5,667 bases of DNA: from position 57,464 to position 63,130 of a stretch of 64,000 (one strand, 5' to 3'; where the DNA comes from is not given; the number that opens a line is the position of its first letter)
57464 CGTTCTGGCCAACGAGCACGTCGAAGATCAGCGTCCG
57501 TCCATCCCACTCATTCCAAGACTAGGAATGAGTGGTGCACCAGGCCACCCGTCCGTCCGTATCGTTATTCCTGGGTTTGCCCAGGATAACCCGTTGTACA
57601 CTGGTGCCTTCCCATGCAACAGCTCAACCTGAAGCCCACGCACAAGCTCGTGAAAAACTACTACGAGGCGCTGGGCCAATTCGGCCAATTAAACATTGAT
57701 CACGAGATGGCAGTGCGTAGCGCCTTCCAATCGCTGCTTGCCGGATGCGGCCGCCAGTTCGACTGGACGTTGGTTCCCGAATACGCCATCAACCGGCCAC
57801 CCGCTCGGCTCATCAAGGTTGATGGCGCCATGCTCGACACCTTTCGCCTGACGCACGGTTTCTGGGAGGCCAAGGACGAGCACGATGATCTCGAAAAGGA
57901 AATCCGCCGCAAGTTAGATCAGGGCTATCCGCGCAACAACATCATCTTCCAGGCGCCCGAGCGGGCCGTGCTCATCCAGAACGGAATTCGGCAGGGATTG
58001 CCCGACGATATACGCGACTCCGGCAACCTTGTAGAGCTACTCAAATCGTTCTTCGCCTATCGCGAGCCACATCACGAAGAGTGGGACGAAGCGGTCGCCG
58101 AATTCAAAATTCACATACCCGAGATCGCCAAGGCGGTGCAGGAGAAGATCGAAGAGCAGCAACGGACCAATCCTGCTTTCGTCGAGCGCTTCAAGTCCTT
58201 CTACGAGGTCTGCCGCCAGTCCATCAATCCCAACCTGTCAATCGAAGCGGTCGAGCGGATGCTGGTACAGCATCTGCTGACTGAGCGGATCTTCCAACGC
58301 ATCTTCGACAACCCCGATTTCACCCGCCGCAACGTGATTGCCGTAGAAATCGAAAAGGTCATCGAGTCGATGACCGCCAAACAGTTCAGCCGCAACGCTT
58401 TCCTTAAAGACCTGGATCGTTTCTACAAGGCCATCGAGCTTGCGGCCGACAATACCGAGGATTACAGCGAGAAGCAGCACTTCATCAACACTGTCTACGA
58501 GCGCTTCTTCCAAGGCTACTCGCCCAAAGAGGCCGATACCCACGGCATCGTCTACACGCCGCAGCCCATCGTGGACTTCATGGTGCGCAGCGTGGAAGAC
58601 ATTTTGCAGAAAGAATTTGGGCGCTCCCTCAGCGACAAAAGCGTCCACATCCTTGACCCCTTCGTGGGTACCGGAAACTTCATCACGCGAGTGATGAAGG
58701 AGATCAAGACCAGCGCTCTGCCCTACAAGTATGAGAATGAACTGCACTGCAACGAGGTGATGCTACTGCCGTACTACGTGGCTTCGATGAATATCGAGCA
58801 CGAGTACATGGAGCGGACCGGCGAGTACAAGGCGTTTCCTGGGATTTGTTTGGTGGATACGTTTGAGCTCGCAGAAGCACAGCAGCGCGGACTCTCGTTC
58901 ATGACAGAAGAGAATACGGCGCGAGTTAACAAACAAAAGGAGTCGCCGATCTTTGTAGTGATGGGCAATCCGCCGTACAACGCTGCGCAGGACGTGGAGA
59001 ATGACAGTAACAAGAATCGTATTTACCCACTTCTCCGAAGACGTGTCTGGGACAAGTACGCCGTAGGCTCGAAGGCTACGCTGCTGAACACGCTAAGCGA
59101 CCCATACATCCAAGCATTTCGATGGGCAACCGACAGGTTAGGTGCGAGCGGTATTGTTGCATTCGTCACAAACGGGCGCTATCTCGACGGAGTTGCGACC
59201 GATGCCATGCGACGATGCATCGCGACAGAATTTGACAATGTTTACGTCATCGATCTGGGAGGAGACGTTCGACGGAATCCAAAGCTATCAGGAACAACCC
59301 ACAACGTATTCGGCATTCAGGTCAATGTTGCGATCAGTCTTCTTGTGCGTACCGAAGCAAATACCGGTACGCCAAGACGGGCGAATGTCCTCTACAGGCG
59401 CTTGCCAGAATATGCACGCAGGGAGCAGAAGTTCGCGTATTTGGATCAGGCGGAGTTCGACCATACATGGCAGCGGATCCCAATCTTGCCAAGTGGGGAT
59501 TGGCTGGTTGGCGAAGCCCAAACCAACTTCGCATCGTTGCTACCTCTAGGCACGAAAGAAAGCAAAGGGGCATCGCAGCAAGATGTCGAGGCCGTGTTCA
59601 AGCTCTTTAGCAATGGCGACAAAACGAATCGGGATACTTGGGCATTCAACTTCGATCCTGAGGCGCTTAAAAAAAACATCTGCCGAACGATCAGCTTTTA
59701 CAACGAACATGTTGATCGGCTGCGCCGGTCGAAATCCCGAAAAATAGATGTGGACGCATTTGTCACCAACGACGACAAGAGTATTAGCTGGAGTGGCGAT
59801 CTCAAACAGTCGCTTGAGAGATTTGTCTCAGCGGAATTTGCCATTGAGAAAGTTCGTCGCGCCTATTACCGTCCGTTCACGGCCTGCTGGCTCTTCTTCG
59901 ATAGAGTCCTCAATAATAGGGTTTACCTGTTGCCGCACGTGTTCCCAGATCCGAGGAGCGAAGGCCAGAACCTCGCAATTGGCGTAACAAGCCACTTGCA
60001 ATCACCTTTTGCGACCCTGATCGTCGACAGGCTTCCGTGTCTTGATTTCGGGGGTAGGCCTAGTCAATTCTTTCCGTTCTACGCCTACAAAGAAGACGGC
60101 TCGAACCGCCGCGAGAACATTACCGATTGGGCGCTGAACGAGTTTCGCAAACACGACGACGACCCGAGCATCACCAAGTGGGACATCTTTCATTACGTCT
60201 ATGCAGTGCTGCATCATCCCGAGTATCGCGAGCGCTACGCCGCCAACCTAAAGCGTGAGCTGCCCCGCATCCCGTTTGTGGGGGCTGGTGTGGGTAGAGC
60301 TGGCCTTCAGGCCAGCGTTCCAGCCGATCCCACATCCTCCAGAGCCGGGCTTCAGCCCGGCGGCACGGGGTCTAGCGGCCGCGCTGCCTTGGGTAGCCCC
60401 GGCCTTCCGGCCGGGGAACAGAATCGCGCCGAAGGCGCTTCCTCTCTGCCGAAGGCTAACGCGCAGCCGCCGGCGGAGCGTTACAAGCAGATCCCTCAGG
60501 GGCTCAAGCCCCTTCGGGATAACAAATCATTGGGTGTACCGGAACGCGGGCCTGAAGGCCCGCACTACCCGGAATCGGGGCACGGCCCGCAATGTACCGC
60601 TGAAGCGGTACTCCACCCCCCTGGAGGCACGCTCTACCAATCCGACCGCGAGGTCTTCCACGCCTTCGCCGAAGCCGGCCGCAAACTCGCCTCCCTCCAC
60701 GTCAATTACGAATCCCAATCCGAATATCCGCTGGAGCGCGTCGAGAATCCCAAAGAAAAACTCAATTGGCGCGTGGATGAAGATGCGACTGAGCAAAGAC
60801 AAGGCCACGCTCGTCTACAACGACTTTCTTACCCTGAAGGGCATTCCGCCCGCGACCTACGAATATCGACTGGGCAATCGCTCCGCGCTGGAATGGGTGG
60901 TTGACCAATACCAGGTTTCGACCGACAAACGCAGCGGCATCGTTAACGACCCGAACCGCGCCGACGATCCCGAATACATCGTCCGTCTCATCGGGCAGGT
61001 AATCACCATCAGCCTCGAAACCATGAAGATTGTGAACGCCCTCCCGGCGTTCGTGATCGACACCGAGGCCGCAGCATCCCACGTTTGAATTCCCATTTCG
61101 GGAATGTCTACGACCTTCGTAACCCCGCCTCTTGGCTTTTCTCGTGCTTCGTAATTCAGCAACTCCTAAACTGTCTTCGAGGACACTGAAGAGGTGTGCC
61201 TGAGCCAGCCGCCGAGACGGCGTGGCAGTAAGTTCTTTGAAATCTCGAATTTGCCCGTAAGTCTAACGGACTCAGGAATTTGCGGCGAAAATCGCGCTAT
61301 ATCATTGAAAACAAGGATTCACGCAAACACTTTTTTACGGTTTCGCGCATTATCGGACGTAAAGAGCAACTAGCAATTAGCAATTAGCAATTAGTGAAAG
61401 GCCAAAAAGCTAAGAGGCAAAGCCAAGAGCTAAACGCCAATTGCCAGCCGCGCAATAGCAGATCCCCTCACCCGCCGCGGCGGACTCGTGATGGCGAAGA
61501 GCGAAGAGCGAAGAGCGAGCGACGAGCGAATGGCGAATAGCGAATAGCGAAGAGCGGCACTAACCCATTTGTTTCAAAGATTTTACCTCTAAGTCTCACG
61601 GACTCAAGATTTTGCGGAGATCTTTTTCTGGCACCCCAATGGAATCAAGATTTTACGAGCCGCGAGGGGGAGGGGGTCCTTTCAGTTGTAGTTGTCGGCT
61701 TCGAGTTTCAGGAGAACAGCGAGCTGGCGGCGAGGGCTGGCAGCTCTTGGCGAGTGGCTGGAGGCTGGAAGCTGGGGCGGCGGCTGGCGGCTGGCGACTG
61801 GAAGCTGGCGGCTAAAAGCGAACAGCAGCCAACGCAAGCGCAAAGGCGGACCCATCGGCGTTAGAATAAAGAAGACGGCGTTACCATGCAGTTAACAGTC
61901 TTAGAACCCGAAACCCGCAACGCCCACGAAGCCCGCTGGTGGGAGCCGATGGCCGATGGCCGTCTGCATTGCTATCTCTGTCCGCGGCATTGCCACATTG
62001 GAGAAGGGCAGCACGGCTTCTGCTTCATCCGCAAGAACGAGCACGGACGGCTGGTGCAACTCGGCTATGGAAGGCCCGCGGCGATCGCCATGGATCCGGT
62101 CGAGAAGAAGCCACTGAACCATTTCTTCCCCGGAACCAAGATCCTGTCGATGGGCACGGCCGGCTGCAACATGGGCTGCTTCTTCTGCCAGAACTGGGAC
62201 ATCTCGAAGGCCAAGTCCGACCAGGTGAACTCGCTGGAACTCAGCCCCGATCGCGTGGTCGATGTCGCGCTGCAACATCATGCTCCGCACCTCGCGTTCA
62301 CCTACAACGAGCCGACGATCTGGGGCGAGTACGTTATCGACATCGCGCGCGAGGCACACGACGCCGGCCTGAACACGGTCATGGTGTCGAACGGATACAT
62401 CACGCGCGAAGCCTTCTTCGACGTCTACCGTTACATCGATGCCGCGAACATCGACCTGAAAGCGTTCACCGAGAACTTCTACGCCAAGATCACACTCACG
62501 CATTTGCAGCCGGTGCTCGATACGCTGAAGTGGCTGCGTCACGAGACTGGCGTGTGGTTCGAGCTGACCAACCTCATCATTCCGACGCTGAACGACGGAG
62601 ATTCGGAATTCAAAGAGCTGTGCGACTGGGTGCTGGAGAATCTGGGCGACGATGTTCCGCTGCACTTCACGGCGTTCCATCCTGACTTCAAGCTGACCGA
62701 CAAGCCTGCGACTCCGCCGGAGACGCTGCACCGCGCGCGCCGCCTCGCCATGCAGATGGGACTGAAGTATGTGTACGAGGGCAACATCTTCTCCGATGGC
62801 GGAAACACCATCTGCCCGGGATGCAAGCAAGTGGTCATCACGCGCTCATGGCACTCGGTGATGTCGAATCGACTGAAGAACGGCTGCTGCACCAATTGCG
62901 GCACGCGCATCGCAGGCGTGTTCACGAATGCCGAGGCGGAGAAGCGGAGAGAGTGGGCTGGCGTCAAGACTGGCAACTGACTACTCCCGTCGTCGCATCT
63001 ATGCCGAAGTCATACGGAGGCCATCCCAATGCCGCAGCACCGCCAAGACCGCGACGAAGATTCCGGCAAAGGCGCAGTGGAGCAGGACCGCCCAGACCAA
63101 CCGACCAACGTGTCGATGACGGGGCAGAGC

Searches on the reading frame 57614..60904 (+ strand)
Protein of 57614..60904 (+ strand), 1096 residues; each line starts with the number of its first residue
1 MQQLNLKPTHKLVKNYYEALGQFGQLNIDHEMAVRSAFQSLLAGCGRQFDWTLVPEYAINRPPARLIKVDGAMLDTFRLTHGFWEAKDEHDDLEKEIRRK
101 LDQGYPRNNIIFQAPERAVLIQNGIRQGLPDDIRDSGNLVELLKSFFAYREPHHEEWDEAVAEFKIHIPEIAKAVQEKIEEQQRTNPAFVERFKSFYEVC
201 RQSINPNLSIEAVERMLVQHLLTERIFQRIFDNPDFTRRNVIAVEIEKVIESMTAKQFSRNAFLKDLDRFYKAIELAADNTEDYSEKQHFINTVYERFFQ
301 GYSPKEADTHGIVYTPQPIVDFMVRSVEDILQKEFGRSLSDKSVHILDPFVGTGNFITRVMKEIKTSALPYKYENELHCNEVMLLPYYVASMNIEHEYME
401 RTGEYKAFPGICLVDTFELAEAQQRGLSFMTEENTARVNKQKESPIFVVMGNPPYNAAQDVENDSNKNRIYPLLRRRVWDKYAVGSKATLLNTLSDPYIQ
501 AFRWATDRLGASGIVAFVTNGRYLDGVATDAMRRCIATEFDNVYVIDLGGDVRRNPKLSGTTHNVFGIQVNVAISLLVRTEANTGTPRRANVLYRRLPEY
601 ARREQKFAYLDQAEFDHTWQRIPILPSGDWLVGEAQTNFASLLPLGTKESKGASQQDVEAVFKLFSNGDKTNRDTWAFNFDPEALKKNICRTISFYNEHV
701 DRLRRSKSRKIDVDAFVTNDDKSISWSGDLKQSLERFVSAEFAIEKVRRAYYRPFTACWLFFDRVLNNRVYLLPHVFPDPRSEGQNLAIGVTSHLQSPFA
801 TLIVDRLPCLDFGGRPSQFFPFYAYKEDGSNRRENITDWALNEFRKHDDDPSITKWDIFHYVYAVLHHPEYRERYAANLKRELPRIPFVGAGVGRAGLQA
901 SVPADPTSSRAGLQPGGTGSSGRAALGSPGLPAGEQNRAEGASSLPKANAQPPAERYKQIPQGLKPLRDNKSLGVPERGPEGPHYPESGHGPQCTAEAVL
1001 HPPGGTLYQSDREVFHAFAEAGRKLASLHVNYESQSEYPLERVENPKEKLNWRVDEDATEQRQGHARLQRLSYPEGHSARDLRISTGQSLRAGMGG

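Call 21: search_protein_families(library=pfam, proteins=[window:57614-60904:+], max_evalue=0.001)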
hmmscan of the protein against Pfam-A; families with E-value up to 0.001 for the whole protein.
window:57614-60904:+ (1096 aa): 3 families
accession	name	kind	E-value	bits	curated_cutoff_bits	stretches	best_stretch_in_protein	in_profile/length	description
PF18135.7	Type_ISP_C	-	2.3e-73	247.7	25.9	2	661-889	2-223/342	Type ISP C-terminal specificity domain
PF22240.1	ISP_coupler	-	1.3e-16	61.6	27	1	166-282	7-122/126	Type ISP restriction-modification enzyme, coupler domain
PF02384.22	N6_Mtase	-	9.9e-12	45.2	20.4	1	288-464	3-147/311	N-6 DNA Methylase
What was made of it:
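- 57614..60904 (+): Type ISP restriction-modification enzyme in a low-GC stretch. It is an insertion between the array and the conserved right flank (context). PF18135, PF22240 and PF02384 (call 21).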

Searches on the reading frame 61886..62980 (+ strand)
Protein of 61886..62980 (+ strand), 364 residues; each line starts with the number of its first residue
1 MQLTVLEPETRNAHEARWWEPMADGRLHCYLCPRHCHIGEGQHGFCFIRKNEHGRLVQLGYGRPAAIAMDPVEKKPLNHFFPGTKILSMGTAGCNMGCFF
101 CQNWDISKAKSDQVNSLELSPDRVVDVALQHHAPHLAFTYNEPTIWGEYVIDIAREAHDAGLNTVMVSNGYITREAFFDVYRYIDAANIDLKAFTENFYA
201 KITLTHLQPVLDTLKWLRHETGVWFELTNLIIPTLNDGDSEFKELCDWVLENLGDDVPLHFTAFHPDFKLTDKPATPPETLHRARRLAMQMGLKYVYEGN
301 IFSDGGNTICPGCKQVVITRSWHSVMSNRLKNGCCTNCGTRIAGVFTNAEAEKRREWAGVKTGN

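Call 36: search_protein_families(library=pfam, proteins=[window:61886-62980:+], max_evalue=1)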
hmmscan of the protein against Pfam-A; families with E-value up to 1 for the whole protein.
window:61886-62980:+ (364 aa): 3 families
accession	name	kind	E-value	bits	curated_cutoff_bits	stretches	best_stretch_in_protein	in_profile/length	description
PF04055.27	Radical_SAM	-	3e-16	60.5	29.5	1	91-248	4-165/166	Radical SAM superfamily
PF13353.11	Fer4_12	-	0.00045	21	22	1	88-176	9-97/137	4Fe-4S single cluster domain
PF24458.1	DUF7573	-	0.74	10.3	30.2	0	302-315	25-38/39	Domain of unknown function (DUF7573)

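Call 56: search_protein_families(library=ncbifam, proteins=[window:61886-62980:+], max_evalue=0.01)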
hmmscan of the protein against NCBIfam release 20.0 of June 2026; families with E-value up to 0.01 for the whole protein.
window:61886-62980:+ (364 aa): 21 families
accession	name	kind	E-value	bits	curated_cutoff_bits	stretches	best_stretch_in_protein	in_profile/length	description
TIGR04337.1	AmmeMemoSam_rS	hypoth_equivalog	3e-144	480.2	220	1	16-353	1-340/349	AmmeMemoRadiSam system radical SAM enzyme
TIGR04041.1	activase_YjjW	hypoth_equivalog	1.8e-14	53.9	250.2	1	142-266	118-240/276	YjjW family glycine radical enzyme activase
TIGR02493.1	PFLA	equivalog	2.8e-14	53.1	231.75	1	82-249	14-183/235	pyruvate formate-lyase-activating protein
TIGR02495.1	NrdG2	equivalog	3.8e-10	39.4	131.15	1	89-252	21-183/193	anaerobic ribonucleoside-triphosphate reductase activating protein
TIGR02494.1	PFLE_PFLC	subfamily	1.5e-08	34.3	174.35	1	141-265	132-255/293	glycyl-radical enzyme activating protein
NF038283.1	viperin_w_prok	equivalog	1.8e-08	33.9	180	1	92-197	10-120/281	viperin family antiviral radical SAM protein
NF048010.1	SfplDhtActHpsHDes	equivalog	2.9e-08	32.9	430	1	141-265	140-264/298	(2S)-3-sulfopropanediol dehydratase activating enzyme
NF008356.0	PRK11145.1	equivalog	6.3e-07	28.9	375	1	91-249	27-188/246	pyruvate formate lyase 1-activating protein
TIGR02668.1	moaA_archaeal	equivalog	9.3e-07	28.1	325.25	1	91-217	17-143/303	GTP 3',8-cyclase MoaA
NF033717.2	HPDL_rSAM_activ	equivalog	1.2e-06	28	420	1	136-251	134-250/311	4-hydroxyphenylacetate decarboxylase activase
NF048008.1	SfplDhtActHpfHKleb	equivalog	1.4e-05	24.5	500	1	141-257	135-250/308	(2S)-3-sulfopropanediol dehydratase activating enzyme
NF043069.1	T4HPD_activ_SAM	equivalog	1.9e-05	24.2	425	1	138-250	129-240/299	trans-4-hydroxy-L-proline dehydratase activase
TIGR04003.1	rSAM_BssD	equivalog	4.8e-05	22.7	496.45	1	67-249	59-244/314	[benzylsuccinate synthase]-activating enzyme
TIGR04545.1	rSAM_ahbD_hemeb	equivalog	5e-05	22.9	500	1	91-175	7-88/339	heme b synthase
TIGR04038.1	tatD_link_rSAM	subfamily_domain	0.00011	22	129.7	1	91-206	15-137/192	TatD family nuclease-associated radical SAM protein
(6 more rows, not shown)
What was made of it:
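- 61886..62980 (+): AmmeMemoRadiSam radical-SAM gene, the conserved right border of the variable locus. TIGR04337, 480 bits (call 56).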
